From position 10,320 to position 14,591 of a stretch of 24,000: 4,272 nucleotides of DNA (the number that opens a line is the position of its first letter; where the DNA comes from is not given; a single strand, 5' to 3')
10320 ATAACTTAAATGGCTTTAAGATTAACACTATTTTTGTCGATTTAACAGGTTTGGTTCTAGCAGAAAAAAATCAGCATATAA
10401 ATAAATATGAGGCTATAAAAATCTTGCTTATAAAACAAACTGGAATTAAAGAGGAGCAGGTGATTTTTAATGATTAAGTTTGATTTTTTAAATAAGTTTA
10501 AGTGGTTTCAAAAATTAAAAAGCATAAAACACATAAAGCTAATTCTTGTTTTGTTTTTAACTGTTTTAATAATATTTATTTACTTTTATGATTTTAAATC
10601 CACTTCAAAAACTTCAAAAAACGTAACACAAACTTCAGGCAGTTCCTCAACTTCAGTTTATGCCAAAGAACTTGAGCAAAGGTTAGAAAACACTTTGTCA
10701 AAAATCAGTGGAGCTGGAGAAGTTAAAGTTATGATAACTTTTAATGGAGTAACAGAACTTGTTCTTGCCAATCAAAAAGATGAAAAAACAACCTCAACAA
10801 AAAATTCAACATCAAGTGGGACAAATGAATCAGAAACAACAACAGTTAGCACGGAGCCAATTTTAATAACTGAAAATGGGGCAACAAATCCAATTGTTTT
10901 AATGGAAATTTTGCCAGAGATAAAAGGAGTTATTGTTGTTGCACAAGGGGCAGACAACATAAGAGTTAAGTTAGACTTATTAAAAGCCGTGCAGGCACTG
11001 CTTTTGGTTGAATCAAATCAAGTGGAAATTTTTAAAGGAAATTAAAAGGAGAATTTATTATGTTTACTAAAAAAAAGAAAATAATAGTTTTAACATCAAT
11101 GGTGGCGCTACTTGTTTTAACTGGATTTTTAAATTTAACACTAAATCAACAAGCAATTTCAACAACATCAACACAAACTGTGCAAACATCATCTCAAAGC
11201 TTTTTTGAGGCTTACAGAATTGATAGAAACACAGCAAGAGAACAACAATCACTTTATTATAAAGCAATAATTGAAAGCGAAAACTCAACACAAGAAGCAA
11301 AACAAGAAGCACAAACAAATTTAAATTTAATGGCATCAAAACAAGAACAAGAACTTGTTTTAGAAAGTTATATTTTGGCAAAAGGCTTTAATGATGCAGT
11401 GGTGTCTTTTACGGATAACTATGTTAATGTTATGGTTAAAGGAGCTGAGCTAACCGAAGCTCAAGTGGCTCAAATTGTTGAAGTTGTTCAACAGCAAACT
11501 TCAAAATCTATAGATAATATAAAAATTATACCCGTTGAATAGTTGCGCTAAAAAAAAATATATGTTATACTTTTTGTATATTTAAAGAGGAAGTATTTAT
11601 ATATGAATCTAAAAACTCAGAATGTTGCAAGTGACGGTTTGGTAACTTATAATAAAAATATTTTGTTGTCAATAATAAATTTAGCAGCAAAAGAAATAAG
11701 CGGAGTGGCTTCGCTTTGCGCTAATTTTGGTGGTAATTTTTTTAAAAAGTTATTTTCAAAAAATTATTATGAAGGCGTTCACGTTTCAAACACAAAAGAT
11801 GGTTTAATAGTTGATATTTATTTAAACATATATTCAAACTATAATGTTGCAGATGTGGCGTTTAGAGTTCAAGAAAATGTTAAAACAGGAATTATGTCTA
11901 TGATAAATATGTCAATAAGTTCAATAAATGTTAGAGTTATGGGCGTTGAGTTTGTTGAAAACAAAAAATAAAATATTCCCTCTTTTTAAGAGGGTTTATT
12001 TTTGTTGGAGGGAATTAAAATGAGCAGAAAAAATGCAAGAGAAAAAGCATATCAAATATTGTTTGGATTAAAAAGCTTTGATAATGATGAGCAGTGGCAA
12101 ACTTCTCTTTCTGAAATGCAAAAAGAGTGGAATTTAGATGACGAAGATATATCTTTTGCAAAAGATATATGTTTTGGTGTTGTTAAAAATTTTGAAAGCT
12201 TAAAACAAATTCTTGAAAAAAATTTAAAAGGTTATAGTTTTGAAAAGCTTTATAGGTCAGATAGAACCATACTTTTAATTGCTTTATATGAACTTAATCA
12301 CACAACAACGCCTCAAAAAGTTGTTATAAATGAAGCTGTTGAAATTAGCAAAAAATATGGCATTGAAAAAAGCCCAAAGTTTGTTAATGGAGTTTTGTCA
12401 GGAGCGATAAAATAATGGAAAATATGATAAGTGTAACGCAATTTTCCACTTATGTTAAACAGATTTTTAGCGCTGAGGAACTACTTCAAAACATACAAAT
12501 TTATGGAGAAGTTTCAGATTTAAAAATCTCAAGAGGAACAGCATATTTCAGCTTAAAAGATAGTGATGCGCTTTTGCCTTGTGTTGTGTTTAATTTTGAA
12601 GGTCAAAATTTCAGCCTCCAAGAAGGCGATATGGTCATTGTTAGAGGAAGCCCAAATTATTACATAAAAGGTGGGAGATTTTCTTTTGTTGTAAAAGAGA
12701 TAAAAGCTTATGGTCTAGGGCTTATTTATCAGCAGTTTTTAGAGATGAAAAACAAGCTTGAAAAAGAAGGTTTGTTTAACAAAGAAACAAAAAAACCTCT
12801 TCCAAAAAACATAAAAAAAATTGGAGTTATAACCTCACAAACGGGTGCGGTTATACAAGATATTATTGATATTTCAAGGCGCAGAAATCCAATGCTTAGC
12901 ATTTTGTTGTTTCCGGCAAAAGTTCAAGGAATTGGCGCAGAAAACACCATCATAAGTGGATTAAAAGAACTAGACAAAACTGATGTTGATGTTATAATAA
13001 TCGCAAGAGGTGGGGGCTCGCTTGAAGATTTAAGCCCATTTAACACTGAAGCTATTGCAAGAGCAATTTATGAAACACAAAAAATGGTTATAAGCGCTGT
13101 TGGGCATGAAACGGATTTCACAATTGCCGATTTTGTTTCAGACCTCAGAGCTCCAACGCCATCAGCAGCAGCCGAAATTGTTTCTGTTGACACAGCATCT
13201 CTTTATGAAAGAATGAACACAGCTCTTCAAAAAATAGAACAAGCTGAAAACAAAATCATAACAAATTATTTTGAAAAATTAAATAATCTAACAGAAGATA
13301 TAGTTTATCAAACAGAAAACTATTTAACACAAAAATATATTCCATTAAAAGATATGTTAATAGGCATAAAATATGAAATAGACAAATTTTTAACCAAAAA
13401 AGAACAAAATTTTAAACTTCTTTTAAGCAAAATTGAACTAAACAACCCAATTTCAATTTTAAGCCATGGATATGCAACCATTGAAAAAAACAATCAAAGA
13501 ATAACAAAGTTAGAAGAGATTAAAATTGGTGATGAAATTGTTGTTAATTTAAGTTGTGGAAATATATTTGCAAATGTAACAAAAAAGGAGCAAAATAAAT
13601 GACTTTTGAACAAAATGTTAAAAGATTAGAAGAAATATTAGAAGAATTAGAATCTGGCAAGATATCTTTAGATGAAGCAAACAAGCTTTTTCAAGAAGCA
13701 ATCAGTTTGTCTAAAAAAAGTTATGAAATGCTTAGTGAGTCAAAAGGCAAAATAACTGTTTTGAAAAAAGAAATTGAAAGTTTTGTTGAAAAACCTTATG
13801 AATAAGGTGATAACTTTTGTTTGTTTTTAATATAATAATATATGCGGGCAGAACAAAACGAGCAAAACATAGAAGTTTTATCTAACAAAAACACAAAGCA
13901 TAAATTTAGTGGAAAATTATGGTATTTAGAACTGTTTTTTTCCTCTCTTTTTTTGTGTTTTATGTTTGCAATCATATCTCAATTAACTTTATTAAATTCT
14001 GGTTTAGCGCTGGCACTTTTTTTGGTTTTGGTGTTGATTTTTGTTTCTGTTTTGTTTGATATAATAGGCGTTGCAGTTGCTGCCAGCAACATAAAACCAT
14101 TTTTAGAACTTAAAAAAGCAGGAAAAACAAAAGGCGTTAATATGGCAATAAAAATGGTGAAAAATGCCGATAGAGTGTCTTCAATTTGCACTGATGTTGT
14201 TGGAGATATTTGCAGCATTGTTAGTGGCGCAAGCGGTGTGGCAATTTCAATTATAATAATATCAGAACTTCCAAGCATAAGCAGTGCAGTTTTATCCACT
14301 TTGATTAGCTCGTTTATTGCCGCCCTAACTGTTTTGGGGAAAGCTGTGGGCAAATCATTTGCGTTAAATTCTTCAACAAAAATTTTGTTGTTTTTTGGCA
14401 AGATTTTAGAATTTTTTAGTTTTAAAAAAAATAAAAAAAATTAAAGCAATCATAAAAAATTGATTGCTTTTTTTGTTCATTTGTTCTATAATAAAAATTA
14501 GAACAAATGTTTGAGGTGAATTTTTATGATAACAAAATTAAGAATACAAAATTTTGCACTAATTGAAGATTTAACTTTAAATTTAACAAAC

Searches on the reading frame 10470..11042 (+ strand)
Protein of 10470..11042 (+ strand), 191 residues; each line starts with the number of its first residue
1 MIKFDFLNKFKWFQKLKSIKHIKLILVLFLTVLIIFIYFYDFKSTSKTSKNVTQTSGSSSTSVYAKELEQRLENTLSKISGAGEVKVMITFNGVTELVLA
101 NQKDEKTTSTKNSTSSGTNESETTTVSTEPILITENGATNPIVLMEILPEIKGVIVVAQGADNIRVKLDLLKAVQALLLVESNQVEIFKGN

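Call 11: search_protein_families(library=ncbifam, proteins=[window:10470-11042:+], max_evalue=0.01)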
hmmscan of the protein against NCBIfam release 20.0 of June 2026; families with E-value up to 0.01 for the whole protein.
window:10470-11042:+ (191 aa): 2 families
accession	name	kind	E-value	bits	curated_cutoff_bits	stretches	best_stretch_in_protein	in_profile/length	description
TIGR02830.1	spore_III_AG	equivalog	8.8e-29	100.2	147.7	1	23-189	4-184/186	stage III sporulation protein AG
NF042931.1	SAG1386_EF1546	equivalog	7.8e-05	22.8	80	1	24-127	35-115/158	SAG1386/EF1546 family surface-associated protein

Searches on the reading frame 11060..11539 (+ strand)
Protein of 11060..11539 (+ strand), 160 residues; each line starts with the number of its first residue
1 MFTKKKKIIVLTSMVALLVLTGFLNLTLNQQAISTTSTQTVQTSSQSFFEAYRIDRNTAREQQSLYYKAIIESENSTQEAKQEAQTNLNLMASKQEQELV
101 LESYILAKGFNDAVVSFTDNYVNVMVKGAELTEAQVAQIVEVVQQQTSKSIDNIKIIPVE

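Call 11: search_protein_families(library=ncbifam, proteins=[window:11060-11539:+], max_evalue=0.01)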
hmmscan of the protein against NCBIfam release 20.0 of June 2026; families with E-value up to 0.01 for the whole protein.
window:11060-11539:+ (160 aa): 2 families
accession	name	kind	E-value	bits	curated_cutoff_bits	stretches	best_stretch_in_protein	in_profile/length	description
NF040999.1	pilin_ComGC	equivalog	0.00035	20.7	75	1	8-78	10-79/84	competence type IV pilus major pilin ComGC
NF040580.1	MBL_fold_Vmh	equivalog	0.0077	15.5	430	0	74-147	192-264/286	Vmh family MBL fold metallo-hydrolase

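Call 82: search_protein_families(library=pfam, proteins=[window:11060-11539:+], max_evalue=0.01)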
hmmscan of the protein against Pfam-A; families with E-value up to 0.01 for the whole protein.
window:11060-11539:+ (160 aa): 3 families
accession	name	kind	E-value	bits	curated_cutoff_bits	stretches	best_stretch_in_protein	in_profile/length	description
PF12685.13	SpoIIIAH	-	9.1e-33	114.2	30.6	1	33-156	68-191/191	SpoIIIAH-like protein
PF24833.1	Rhabdo_glycop_CD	-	0.0081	16.7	27.2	0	29-88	43-102/124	Rhabdovirus spike glycoprotein G central domain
PF22362.1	Ago_MID_bact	-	0.0097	16.5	27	0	43-123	38-121/172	Argonaute, middle domain, bacteria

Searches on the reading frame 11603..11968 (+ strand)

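Call 11: search_protein_families(library=ncbifam, proteins=[window:11603-11968:+], max_evalue=0.01)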
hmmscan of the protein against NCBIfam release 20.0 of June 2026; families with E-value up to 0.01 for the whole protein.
window:11603-11968:+ (122 aa): 1 family
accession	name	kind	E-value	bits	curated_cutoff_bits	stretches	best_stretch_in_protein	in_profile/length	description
NF033218.1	anchor_AmaP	equivalog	0.0048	16.7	55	1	59-112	113-166/166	alkaline shock response membrane anchor protein AmaP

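Call 82: search_protein_families(library=pfam, proteins=[window:11603-11968:+], max_evalue=0.01)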
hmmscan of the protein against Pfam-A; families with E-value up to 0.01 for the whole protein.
window:11603-11968:+ (122 aa): 1 family
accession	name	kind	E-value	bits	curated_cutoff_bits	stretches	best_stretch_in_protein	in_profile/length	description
PF03780.18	Asp23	-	3.3e-20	73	28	1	12-115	3-107/108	Asp23 family, cell envelope-related function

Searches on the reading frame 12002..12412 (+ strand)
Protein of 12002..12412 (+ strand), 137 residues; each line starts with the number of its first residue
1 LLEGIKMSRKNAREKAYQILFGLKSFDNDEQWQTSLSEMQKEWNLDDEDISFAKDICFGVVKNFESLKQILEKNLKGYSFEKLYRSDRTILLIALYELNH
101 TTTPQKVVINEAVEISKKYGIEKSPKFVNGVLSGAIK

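Call 11: search_protein_families(library=ncbifam, proteins=[window:12002-12412:+], max_evalue=0.01)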
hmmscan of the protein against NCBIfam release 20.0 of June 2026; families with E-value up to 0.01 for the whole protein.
window:12002-12412:+ (137 aa): 8 families
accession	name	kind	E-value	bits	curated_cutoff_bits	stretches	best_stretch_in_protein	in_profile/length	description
TIGR01951.1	nusB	equivalog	6.5e-34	117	88.35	1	9-135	2-127/131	transcription antitermination factor NusB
NF001223.0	PRK00202.1-1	equivalog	2.2e-26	92.6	131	1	3-136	3-141/146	transcription antitermination factor NusB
NF011494.0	PRK14902.1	equivalog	7.8e-17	61.2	319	1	9-133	2-123/444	16S rRNA (cytosine(967)-C(5))-methyltransferase RsmB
NF008149.0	PRK10901.1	equivalog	3.3e-11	42.8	375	1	23-133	20-127/434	16S rRNA (cytosine(967)-C(5))-methyltransferase RsmB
TIGR00563.1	rsmB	equivalog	9.8e-11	41.4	269.05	1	37-132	22-117/437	16S rRNA (cytosine(967)-C(5))-methyltransferase RsmB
NF011493.0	PRK14901.1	equivalog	9.9e-11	41.1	540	1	10-135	3-125/447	16S rRNA (cytosine(967)-C(5))-methyltransferase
NF001230.0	PRK00202.2-5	equivalog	1.5e-07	31.3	132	1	9-133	22-145/165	transcription antitermination factor NusB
NF011495.0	PRK14903.1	equivalog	4.1e-06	25.9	503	1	44-132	33-116/431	16S rRNA (cytosine(967)-C(5))-methyltransferase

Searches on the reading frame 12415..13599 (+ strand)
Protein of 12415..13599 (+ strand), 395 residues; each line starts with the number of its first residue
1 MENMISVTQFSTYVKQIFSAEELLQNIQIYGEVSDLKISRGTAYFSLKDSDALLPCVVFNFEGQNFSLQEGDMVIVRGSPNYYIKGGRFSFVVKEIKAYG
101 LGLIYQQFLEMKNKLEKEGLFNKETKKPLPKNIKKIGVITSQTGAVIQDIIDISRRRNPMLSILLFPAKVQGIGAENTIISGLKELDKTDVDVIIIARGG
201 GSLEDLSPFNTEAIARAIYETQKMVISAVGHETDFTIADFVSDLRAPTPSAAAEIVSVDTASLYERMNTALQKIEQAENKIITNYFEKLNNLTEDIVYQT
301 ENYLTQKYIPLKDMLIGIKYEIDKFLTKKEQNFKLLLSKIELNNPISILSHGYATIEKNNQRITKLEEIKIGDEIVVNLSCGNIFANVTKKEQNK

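Call 11: search_protein_families(library=ncbifam, proteins=[window:12415-13599:+], max_evalue=0.01)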
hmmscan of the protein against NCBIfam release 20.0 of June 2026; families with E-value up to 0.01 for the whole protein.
window:12415-13599:+ (395 aa): 1 family
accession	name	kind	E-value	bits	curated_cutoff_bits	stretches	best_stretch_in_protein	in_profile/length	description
TIGR00237.1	xseA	equivalog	6.4e-119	397.6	180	1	6-388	1-388/389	exodeoxyribonuclease VII large subunit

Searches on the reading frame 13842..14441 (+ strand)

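Call 3: search_protein_families(library=pfam, proteins=[window:13842-14441:+], max_evalue=1)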
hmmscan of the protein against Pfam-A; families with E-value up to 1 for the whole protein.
window:13842-14441:+ (200 aa): 2 families
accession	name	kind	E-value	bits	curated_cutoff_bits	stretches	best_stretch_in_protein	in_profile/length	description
PF01595.25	CNNM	-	0.00041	20.5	28.4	1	61-193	2-128/181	Cyclin M transmembrane N-terminal domain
PF05887.16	Trypan_PARP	-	0.19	12.2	100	1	58-99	5-45/134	Procyclic acidic repetitive protein (PARP)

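Call 4: search_protein_families(library=ncbifam, proteins=[window:13842-14441:+], max_evalue=1)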
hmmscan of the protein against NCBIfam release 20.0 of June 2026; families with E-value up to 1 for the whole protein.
window:13842-14441:+ (200 aa): 2 families
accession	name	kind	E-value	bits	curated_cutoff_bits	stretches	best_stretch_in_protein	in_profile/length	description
NF046082.1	assoc_w_XrtX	equivalog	0.012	15.3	75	1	9-80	44-115/147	XrtX-associated membrane protein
TIGR01620.2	hyp_HI0043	subfamily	0.085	12.5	160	1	6-120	41-152/329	TIGR01620 family protein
